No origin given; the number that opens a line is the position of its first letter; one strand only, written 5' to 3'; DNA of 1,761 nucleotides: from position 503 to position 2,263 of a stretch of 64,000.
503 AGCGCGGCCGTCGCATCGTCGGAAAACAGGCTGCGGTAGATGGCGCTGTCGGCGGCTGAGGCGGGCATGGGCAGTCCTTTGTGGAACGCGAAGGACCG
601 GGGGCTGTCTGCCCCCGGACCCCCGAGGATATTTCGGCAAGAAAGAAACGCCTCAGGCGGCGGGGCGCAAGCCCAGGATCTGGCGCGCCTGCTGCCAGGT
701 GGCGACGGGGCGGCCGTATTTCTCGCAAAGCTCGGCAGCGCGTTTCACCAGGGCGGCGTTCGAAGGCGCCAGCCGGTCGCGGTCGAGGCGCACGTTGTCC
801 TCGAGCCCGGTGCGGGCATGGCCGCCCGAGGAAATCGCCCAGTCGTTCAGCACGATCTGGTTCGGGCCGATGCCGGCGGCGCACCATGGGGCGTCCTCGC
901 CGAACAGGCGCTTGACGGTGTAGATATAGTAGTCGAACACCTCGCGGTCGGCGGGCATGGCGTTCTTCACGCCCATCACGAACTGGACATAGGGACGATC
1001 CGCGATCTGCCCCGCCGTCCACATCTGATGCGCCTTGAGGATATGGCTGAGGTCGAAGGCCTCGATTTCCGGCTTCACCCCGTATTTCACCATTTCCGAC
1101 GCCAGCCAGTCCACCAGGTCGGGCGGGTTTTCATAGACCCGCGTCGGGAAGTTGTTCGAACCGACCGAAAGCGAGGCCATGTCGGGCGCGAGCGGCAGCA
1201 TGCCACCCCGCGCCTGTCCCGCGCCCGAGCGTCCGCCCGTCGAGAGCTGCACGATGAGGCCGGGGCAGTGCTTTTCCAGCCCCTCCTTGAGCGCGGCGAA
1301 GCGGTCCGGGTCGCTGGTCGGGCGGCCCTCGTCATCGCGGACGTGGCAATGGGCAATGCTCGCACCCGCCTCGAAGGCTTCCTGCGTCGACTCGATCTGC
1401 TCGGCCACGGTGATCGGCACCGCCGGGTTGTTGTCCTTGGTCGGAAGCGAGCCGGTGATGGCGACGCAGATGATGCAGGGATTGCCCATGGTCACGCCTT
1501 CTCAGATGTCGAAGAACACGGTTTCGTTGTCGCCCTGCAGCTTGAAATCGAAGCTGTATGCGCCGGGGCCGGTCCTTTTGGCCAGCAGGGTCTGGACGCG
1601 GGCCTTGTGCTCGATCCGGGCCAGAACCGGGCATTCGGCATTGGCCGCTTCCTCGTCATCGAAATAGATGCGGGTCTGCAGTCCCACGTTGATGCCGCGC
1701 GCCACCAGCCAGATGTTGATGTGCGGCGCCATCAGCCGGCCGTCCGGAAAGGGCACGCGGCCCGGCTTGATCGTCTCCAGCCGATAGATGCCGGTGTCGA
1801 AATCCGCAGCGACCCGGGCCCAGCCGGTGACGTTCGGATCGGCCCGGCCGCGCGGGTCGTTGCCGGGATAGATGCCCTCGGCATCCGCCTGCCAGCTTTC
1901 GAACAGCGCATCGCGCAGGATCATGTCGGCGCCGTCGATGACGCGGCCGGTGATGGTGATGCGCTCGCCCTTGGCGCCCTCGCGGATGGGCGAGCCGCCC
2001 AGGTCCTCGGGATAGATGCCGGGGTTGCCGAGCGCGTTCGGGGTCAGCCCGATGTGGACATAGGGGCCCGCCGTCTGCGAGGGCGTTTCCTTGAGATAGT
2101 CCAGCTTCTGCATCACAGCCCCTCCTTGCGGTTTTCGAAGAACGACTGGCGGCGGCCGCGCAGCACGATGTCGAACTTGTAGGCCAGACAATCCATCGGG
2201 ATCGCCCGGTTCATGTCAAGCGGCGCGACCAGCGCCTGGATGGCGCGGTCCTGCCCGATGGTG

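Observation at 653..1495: BKACE (DUF849) gene embedded in the pcaDCHG...pcaB operon while pcaIJ/pcaF are absent from the window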

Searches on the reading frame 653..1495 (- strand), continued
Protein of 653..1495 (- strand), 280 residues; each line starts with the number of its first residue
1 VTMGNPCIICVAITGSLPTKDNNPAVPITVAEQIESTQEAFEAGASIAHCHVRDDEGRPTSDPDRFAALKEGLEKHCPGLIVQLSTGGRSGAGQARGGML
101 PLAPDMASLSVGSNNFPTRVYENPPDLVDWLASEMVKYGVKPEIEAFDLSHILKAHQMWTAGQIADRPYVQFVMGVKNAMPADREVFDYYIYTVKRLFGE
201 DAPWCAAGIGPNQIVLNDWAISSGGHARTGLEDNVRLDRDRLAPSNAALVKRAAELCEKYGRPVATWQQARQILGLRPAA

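Call 28: search_solved_structures(query=window:653-1489:-, max_evalue=0.001, show_alignments=3)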
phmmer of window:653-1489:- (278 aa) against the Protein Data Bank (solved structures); distinct sequences matched with E-value up to 0.001: 15.
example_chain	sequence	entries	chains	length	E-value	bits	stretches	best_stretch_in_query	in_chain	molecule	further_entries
3fa5_A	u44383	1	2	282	3.5e-168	561.6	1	2-275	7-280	protein of unknown function (DUF849)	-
3chv_A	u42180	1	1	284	1.1e-141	474.6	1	3-277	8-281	Prokaryotic domain of unknown function (DUF849) with a TIM barrel fold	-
3no5_A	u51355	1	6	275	7.9e-121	406.3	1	1-274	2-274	Uncharacterized protein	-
2y7d_A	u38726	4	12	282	6.1e-49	170.4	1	3-274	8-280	3-KETO-5-AMINOHEXANOATE CLEAVAGE ENZYME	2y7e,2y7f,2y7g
3lot_A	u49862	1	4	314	2.2e-32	116.1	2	135-275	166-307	uncharacterized protein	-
3c6c_A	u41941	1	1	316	1.9e-31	113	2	102-276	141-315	3-keto-5-aminohexanoate cleavage enzyme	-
8rio_A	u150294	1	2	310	2.2e-31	112.8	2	130-275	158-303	3-keto-5-aminohexanoate cleavage protein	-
8rip_A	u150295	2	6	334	3e-31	112.4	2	130-275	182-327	3-keto-5-aminohexanoate cleavage protein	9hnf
9zsc_A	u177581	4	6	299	2.2e-30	109.5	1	6-273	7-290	3-keto-5-aminohexanoate cleavage protein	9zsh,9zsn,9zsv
3e49_A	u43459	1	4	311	1.5e-29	106.8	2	131-275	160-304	uncharacterized protein DUF849 with a TIM barrel fold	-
3e02_A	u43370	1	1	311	1e-26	97.5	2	5-115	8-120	uncharacterized protein DUF849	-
5zmy_A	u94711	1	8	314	1.7e-13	54.1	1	13-274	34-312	Cis-epoxysuccinate hydrolase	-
5zmu_A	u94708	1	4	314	2.3e-13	53.7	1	13-274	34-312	Cis-epoxysuccinate hydrolase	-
4nna_A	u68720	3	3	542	1.2e-05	28.4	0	18-156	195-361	OBCA, Oxalate Biosynthetic Component A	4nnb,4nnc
5iky_A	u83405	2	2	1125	1.5e-05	28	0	93-149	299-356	Oxalate biosynthetic component 1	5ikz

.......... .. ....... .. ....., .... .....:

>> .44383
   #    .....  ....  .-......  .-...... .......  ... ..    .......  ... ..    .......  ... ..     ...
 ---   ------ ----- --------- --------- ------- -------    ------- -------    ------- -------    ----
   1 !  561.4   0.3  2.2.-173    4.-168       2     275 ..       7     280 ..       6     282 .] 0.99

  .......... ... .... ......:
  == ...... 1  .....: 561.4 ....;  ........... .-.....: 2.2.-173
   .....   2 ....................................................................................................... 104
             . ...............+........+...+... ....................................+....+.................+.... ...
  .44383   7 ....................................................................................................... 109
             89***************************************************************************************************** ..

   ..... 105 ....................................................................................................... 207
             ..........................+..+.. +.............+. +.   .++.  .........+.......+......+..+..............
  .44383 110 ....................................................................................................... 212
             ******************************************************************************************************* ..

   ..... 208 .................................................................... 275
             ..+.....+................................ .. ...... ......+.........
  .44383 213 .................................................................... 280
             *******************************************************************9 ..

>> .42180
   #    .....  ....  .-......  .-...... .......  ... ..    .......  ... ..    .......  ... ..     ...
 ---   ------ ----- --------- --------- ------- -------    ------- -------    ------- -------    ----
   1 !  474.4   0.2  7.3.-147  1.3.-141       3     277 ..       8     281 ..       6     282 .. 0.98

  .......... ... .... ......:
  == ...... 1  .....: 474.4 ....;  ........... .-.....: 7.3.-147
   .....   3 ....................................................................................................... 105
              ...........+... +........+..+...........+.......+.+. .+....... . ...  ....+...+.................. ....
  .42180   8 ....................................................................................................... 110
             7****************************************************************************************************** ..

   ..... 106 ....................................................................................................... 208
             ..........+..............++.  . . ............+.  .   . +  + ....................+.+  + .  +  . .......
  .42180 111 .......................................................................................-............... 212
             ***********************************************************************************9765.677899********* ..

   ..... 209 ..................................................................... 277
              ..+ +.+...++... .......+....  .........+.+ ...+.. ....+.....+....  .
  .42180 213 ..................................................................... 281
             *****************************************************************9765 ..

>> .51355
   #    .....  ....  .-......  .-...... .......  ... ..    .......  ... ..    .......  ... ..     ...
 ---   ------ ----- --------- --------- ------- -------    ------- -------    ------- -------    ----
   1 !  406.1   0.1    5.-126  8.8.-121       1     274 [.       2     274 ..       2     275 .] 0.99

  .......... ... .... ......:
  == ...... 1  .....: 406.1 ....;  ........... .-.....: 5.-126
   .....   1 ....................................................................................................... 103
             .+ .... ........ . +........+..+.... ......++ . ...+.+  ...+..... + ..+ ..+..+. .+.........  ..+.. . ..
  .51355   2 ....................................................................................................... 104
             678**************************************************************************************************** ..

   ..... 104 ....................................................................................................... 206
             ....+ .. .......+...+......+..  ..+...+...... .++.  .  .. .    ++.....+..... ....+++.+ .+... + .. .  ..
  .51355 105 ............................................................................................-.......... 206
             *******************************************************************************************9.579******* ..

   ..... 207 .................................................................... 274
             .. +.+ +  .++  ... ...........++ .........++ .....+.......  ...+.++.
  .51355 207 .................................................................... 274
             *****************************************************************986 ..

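Call 29: search_solved_structures(query=window:653-1489:-, max_evalue=1e-40, show_alignments=4)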
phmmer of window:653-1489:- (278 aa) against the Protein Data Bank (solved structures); distinct sequences matched with E-value up to 1e-40: 4.
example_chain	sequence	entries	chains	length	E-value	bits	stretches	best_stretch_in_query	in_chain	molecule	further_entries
3fa5_A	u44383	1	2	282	3.5e-168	561.6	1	2-275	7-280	protein of unknown function (DUF849)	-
3chv_A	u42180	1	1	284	1.1e-141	474.6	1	3-277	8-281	Prokaryotic domain of unknown function (DUF849) with a TIM barrel fold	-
3no5_A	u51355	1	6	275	7.9e-121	406.3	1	1-274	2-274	Uncharacterized protein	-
2y7d_A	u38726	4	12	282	6.1e-49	170.4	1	3-274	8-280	3-KETO-5-AMINOHEXANOATE CLEAVAGE ENZYME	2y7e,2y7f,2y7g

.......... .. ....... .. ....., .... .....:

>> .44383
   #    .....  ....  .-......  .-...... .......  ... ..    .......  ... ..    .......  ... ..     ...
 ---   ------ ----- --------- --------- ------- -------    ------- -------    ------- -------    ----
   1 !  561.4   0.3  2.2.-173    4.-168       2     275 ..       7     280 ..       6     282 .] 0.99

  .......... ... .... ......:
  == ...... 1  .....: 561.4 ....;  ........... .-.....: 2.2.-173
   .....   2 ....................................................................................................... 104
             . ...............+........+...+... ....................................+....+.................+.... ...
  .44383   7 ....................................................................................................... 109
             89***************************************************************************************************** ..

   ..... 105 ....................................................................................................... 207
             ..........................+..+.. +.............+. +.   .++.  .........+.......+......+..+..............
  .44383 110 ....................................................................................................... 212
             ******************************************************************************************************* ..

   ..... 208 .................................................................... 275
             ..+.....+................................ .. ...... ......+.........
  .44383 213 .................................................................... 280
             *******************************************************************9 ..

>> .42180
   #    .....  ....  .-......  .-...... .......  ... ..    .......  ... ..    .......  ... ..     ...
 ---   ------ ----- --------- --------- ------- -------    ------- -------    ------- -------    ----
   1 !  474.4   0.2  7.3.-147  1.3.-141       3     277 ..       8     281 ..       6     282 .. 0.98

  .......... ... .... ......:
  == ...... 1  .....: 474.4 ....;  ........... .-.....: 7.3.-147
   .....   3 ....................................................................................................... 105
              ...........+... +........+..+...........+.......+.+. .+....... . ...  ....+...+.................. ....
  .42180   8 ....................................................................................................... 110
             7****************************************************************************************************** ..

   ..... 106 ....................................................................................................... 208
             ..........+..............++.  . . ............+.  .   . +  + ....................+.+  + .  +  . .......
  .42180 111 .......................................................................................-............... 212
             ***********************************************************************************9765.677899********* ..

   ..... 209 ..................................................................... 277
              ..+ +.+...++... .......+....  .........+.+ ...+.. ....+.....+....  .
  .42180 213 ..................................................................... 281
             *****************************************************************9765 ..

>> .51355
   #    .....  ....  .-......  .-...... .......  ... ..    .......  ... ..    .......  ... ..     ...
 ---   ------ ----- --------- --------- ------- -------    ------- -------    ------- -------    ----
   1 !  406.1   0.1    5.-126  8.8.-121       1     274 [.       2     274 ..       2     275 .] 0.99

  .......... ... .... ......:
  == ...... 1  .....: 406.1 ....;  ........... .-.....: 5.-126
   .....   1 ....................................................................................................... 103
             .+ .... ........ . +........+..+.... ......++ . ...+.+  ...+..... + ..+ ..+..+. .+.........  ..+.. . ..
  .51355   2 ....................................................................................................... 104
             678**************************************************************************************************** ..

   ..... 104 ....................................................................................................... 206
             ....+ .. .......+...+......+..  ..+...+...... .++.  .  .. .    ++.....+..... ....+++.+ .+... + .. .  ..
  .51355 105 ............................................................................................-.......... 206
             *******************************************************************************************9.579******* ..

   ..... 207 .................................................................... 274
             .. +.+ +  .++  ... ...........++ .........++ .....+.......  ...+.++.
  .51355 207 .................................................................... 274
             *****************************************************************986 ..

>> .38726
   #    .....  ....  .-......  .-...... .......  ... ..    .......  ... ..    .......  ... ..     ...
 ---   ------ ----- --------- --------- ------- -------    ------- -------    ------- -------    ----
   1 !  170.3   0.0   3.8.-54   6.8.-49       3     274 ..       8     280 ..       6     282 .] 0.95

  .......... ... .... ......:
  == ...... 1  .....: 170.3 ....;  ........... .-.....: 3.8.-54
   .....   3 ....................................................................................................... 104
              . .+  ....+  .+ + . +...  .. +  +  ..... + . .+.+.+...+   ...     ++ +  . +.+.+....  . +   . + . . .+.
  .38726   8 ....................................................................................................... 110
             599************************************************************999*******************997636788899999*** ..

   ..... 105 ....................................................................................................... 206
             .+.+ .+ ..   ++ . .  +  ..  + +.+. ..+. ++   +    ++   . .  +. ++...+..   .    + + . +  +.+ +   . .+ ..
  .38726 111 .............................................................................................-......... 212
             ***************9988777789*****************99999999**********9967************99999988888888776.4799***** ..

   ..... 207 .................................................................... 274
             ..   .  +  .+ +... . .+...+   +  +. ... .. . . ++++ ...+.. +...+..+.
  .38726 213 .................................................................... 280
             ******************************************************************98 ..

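Call 73: find_encoding_contigs(protein=P0045, flank=7000, max_places=1)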
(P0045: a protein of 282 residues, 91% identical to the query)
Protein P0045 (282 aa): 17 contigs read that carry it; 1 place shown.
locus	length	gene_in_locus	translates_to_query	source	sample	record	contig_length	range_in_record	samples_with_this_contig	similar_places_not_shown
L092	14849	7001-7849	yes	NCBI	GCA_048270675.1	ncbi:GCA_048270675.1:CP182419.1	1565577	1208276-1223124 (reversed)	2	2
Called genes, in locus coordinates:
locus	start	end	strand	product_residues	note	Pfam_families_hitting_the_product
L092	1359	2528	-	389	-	PF01494:FAD_binding_3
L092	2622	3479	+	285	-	PF07883:Cupin_2 (weak), PF12833:HTH_18, PF00165:HTH_AraC (weak)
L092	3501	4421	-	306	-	PF00126:HTH_1, PF03466:LysR_substrate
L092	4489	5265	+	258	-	PF00561:Abhydrolase_1, PF12697:Abhydrolase_6, PF12146:Hydrolase_4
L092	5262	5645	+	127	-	PF02627:CMD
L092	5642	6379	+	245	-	PF12391:PCDO_beta_N, PF00775:Dioxygenase_C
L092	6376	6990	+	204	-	PF00775:Dioxygenase_C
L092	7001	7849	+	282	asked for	PF05853:BKACE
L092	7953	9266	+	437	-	PF00206:Lyase_1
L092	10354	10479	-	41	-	-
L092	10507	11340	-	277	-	PF08501:Shikimate_dh_N, PF00899:ThiF (weak)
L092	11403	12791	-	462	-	PF00083:Sugar_tr, PF07690:MFS_1, PF00083:Sugar_tr (weak), PF07690:MFS_1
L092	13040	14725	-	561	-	PF00890:FAD_binding_2, PF01266:DAO (faint), PF12831:FAD_oxidored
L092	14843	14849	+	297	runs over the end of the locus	PF04321:RmlD_sub_bind, PF01073:3Beta_HSD, PF01370:Epimerase, PF02719:Polysacc_synt_2 (weak), PF07993:NAD_binding_4 (faint), PF13460:NAD_binding_10 (weak), PF16363:GDP_Man_Dehyd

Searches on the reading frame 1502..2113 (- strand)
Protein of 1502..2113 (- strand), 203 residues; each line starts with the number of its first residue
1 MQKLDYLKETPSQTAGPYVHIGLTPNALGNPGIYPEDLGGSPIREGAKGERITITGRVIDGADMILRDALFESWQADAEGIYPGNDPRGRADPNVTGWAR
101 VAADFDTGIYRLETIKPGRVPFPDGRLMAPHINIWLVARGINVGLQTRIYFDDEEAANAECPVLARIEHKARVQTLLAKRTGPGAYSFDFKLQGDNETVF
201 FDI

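Call 6: search_protein_families(library=pfam, proteins=[window:1502-2113:-])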
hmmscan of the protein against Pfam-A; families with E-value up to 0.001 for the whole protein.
window:1502-2113:- (203 aa): 1 family
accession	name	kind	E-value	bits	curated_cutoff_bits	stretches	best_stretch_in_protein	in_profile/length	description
PF00775.27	Dioxygenase_C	-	1e-13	51.6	27.3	1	46-194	24-182/182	Dioxygenase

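Call 7: search_protein_families(library=ncbifam, proteins=[window:1502-2113:-])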
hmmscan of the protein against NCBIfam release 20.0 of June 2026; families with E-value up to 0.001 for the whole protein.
window:1502-2113:- (203 aa): 4 families
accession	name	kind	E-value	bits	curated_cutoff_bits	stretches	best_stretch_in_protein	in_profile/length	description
TIGR02423.1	protocat_alph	equivalog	2.1e-69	233.3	126.25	1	10-203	1-193/193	protocatechuate 3,4-dioxygenase subunit alpha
TIGR02422.1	protocat_beta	equivalog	2.3e-21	76.5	296.4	1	47-200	56-218/220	protocatechuate 3,4-dioxygenase subunit beta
TIGR02438.1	catachol_actin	equivalog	3.1e-05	23.3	404.4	1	41-123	122-200/281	catechol 1,2-dioxygenase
TIGR02439.1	catechol_proteo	equivalog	0.00053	19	392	1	46-117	123-190/285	catechol 1,2-dioxygenase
